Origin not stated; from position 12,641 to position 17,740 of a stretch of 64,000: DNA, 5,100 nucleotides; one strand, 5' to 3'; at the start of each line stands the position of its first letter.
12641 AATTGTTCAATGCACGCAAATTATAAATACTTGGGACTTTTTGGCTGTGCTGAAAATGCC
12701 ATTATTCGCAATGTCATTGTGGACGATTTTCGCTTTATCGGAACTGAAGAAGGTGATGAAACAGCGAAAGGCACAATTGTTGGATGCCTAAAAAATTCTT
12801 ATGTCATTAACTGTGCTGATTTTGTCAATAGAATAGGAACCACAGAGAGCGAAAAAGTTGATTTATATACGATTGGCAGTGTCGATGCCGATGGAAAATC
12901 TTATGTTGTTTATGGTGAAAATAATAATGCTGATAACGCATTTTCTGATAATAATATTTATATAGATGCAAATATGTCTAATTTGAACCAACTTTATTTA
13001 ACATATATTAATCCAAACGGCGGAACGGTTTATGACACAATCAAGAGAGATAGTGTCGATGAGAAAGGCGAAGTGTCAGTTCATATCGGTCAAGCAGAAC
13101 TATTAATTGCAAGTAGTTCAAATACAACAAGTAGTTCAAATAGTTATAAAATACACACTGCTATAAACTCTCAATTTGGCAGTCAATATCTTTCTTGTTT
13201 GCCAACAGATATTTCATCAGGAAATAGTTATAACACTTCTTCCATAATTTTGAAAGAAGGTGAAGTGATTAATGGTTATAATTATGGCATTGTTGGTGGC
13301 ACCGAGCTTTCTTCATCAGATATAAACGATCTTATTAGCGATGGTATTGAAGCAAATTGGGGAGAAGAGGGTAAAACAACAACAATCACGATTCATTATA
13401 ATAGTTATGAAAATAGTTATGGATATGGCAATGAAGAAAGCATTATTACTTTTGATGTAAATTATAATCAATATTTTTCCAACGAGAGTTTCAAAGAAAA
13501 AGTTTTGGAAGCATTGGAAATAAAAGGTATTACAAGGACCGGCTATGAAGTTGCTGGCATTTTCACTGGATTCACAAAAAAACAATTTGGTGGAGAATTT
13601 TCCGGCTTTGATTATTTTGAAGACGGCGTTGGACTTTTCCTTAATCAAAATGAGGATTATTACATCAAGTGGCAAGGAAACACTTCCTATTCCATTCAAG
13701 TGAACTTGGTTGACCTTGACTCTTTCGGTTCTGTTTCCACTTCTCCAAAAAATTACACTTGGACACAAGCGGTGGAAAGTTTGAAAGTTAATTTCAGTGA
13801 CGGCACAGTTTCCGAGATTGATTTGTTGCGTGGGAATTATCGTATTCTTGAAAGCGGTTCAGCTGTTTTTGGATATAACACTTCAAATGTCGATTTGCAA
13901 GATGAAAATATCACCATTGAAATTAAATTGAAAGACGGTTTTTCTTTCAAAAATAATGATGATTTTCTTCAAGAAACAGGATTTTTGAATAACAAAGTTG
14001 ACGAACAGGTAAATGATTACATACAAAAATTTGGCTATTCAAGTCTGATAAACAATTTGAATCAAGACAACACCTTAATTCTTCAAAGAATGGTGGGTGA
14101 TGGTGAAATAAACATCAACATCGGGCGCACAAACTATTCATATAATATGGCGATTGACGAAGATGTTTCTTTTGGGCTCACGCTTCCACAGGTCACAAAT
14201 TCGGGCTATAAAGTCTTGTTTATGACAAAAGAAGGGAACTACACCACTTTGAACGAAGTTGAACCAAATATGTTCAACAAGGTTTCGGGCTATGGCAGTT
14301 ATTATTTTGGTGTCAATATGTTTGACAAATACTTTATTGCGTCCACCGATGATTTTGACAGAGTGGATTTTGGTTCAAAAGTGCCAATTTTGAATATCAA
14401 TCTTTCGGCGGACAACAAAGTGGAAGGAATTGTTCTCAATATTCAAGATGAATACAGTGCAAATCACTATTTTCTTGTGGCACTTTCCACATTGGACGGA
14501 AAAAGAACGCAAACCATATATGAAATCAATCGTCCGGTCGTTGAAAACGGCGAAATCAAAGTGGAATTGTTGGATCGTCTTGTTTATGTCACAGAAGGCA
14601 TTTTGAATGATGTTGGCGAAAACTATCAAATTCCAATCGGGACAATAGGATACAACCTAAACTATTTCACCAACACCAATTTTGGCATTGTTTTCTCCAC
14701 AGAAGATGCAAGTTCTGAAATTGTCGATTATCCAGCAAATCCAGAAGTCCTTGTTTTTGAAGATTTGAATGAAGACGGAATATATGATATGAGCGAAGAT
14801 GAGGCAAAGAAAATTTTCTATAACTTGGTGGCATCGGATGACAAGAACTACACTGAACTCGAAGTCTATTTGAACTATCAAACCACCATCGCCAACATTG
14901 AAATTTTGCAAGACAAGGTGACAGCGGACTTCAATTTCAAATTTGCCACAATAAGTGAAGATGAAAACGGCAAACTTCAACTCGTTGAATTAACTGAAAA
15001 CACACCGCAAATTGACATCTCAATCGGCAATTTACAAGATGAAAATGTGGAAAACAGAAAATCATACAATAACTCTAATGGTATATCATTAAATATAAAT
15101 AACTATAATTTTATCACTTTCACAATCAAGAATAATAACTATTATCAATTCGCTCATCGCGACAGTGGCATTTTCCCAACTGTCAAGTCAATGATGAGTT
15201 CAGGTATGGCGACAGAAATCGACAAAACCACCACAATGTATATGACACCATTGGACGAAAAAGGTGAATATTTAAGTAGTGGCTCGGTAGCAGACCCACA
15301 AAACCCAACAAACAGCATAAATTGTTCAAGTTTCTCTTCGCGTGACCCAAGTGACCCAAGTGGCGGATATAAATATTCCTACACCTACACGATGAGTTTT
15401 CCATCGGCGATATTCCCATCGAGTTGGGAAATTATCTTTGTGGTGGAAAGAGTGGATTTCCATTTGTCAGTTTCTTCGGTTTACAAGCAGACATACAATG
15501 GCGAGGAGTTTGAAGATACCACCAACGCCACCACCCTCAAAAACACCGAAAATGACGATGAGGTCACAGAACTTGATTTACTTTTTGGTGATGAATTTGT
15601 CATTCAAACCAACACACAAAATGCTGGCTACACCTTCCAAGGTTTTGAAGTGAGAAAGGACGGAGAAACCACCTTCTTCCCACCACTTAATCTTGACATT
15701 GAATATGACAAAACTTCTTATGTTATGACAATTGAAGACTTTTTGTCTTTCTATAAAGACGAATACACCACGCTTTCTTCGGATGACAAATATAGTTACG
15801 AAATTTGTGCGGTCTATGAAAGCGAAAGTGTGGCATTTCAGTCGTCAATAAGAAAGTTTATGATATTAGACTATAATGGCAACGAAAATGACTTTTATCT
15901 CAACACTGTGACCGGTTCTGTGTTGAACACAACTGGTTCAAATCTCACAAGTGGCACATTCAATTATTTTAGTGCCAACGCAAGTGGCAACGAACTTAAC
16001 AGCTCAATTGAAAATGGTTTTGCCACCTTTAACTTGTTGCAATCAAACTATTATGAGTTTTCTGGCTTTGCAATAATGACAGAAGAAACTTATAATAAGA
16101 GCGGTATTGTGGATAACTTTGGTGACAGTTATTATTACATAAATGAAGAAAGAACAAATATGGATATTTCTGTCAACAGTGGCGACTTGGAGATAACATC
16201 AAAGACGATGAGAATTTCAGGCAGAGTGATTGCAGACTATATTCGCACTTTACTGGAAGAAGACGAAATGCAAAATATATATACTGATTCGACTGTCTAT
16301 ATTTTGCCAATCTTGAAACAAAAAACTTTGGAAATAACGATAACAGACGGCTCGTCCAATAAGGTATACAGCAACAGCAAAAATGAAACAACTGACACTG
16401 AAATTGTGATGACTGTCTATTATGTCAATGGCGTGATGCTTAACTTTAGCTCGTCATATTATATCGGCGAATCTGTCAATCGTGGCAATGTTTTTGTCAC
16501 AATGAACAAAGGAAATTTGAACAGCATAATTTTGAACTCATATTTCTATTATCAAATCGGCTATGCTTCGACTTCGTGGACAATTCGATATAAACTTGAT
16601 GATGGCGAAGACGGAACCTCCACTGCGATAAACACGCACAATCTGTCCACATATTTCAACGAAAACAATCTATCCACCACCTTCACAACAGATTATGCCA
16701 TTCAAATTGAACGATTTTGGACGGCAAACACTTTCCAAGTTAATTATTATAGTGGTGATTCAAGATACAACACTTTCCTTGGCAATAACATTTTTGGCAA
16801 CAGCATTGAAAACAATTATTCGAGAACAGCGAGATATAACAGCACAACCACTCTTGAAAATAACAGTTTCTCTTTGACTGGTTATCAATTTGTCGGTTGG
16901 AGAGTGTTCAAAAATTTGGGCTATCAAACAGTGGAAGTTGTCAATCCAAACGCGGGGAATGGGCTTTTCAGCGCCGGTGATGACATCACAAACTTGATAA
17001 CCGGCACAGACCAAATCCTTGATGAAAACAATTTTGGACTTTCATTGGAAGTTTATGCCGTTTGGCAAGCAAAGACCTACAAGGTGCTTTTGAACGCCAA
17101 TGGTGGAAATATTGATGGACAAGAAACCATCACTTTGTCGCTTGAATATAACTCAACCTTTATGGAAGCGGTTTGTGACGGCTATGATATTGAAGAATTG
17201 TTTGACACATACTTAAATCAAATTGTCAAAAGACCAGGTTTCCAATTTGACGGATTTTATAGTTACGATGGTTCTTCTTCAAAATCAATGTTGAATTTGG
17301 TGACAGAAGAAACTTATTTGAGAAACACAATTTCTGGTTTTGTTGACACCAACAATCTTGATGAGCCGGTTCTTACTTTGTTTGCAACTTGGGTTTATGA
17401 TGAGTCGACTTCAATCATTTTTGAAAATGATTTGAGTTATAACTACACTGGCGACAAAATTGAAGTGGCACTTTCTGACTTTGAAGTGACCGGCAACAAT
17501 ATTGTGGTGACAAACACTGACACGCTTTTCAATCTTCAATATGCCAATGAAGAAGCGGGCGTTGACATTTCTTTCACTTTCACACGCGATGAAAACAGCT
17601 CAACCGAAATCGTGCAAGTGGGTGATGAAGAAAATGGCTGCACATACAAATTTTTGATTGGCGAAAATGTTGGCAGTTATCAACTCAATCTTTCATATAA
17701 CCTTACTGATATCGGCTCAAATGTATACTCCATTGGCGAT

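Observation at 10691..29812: Single 19.1-kb ORF encoding a 6373-aa surface protein bracketed by GLUG-type modules and anchored by a C-terminal TM helix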

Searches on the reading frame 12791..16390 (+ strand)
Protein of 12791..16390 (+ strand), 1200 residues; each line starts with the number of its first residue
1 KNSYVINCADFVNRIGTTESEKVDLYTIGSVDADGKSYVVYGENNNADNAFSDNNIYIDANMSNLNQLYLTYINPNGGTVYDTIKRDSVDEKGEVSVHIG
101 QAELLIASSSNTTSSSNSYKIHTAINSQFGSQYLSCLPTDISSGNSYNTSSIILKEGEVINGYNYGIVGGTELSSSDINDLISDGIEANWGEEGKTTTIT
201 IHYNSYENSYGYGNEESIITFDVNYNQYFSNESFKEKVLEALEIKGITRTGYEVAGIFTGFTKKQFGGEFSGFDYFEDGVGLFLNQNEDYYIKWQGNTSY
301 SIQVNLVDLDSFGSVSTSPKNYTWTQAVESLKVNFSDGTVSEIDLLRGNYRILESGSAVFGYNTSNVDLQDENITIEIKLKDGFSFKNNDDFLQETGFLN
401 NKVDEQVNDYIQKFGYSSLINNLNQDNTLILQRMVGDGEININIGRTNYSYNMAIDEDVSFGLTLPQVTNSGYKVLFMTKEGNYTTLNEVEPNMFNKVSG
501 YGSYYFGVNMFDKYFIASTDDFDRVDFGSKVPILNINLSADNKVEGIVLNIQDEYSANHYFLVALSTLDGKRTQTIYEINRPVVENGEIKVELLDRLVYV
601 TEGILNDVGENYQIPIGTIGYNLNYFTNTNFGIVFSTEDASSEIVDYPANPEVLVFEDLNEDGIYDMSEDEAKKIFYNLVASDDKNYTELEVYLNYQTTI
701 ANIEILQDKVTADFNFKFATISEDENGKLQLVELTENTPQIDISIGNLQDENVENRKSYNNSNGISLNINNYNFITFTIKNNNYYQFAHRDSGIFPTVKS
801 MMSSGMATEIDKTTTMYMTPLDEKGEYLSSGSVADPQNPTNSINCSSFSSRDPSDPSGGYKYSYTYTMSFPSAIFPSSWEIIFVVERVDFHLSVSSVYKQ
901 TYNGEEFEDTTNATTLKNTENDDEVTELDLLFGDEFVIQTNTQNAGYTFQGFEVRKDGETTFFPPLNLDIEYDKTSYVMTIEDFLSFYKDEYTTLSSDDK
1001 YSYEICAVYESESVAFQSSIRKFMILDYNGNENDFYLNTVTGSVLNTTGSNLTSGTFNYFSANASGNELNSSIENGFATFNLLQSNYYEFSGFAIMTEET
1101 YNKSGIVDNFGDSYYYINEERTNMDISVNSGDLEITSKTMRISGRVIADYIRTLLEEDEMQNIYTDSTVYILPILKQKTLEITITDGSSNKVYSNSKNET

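Call 74: search_protein_representatives(protein=window:12791-16390:+)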
Query: 1200 residues. Proteins with E-value up to 0.001 (for the whole library): 4; up to 1e-10: 3; up to 1e-30: 2. The best 4 are listed.
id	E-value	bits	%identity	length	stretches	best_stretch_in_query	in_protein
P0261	0.0e+00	2627.8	100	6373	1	1-1200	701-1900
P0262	1.5e-146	506.5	39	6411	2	2-1197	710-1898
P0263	8.6e-28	113.3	33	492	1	40-456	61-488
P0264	9.5e-06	40.3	32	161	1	904-1034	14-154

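Call 100: list_cluster_members(proteins=[P0261, P0262])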
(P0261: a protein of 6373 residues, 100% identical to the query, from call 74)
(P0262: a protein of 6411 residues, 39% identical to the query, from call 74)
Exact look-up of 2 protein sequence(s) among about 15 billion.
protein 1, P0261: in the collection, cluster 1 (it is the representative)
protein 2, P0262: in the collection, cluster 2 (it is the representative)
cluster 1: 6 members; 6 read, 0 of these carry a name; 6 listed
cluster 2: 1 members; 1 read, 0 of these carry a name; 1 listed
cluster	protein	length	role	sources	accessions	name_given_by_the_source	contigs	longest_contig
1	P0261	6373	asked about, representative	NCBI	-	-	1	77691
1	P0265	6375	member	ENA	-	-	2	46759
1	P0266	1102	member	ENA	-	-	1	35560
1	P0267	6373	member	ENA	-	-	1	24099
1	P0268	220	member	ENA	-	-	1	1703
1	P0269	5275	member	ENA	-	-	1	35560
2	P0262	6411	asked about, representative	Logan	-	-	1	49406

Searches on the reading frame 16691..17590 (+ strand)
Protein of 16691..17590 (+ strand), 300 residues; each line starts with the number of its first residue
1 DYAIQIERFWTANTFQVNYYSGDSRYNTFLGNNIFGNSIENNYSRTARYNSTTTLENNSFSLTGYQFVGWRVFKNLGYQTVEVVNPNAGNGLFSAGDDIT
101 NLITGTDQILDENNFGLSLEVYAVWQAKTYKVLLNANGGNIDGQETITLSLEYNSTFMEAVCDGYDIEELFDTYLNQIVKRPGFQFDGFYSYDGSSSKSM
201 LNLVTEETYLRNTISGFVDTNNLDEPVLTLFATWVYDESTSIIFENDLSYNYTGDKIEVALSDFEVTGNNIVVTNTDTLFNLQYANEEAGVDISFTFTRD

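Call 9: search_protein_families(library=pfam, proteins=[window:16691-17590:+], max_evalue=10)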
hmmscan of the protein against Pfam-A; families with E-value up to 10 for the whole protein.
window:16691-17590:+ (300 aa): 2 families
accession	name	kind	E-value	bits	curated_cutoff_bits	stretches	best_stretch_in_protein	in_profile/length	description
PF09479.16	Flg_new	-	0.011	16.3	27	1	43-71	12-39/65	Listeria-Bacteroides repeat domain (List_Bact_rpt)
PF24060.1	DUF7361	-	0.063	14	29.5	1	234-273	49-87/95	Domain of unknown function (DUF7361)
